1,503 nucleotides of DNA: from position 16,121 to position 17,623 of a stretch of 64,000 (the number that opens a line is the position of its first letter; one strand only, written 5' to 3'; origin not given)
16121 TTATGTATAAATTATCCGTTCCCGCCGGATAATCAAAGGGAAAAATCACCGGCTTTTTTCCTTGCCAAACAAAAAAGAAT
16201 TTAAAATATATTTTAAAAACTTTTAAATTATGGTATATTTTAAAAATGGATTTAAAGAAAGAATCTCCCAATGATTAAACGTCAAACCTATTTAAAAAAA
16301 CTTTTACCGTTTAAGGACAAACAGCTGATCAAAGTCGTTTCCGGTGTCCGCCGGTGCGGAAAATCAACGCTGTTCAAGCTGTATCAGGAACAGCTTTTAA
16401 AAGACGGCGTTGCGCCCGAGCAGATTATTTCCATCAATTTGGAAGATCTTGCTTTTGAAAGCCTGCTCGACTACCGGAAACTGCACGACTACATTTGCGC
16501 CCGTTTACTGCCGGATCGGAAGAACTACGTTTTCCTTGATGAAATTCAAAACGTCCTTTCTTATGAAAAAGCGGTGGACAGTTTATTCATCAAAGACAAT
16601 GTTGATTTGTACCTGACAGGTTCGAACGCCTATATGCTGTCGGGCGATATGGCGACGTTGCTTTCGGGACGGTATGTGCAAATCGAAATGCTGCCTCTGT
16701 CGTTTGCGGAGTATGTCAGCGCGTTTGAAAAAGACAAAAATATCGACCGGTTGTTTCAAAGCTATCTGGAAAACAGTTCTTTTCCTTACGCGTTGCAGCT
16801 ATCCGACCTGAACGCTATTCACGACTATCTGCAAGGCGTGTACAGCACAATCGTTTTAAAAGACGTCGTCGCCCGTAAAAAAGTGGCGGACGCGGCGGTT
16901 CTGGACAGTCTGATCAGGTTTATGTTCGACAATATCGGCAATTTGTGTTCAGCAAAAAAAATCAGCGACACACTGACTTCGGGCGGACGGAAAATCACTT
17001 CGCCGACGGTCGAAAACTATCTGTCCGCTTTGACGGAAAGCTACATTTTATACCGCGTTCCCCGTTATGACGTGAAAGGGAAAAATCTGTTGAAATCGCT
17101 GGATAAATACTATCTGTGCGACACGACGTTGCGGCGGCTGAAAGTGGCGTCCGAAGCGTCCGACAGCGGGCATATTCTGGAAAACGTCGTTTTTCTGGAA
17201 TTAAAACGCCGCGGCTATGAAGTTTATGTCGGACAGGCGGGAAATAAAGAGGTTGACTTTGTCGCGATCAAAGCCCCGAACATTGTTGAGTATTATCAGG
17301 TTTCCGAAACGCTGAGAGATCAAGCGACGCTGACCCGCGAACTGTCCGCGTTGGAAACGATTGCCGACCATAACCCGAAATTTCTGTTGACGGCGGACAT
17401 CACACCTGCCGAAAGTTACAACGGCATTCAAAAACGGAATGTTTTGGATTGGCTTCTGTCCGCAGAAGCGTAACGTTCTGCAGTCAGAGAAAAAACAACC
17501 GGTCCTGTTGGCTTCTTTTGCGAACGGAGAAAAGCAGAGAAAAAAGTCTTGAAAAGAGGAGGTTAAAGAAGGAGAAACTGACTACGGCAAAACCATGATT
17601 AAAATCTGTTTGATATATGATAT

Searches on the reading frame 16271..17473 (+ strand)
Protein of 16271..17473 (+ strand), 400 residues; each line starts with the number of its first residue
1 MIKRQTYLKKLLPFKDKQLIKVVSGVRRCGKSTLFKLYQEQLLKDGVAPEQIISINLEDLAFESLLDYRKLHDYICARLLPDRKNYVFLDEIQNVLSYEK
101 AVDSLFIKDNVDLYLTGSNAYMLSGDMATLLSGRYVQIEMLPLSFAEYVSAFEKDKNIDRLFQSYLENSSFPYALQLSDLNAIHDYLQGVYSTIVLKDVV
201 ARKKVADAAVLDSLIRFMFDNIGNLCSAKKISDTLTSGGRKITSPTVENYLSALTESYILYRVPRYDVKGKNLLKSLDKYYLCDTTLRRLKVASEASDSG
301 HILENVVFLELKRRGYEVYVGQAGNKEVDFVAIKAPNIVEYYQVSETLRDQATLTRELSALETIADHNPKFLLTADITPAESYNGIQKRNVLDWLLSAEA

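Call 61: search_protein_families(library=pfam, proteins=[window:16271-17473:+], max_evalue=0.00001)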
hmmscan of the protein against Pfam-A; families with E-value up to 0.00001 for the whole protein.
window:16271-17473:+ (400 aa): 2 families
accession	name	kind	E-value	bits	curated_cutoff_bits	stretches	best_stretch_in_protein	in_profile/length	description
PF13173.12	AAA_14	-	6.7e-33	113.9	27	1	19-148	3-128/129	AAA domain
PF13635.12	DUF4143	-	1.1e-17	64.6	28.1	1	197-336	2-149/160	Domain of unknown function (DUF4143)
